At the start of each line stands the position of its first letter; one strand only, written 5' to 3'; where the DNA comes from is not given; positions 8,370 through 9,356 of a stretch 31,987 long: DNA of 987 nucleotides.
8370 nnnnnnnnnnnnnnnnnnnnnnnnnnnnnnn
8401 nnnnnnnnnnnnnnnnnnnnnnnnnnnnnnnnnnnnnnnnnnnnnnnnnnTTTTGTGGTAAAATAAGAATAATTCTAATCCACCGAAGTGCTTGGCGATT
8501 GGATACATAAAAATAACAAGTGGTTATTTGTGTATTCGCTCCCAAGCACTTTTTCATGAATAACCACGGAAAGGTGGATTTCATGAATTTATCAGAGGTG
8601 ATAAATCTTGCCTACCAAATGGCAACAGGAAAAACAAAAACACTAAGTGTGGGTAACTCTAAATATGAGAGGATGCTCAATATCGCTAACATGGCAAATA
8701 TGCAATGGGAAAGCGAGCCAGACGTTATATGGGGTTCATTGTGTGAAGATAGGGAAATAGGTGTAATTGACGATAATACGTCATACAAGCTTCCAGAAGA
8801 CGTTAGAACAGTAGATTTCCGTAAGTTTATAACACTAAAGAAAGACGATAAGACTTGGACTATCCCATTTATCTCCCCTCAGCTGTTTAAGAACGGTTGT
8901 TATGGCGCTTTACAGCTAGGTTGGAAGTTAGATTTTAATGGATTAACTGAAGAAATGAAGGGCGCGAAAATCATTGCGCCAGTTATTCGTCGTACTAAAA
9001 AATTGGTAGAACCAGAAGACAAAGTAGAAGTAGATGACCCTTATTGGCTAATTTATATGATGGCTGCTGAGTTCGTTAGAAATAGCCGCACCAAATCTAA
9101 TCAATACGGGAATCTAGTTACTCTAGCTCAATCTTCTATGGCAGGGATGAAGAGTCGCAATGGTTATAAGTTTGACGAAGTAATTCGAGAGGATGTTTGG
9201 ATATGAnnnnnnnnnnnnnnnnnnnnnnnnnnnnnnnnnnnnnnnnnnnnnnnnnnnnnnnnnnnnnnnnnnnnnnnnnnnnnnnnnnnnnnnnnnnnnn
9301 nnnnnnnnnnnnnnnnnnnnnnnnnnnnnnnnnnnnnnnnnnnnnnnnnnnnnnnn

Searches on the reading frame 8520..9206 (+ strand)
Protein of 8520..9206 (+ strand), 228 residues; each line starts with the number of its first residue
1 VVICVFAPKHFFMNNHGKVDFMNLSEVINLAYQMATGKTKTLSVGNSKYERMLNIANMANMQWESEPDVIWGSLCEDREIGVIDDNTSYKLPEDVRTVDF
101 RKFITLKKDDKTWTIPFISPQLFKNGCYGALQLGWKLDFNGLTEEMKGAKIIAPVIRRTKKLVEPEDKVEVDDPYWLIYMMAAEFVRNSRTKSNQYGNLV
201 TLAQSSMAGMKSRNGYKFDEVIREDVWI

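Call 73: search_protein_families(library=pfam, proteins=[window:8520-9206:+], max_evalue=0.01)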
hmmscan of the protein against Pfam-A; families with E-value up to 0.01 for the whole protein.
window:8520-9206:+ (228 aa): 1 family
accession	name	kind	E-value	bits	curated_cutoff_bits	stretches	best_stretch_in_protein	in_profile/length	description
PF09621.15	LcrR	-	0.0065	16.4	21.2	0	130-210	24-100/138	Type III secretion system regulator (LcrR)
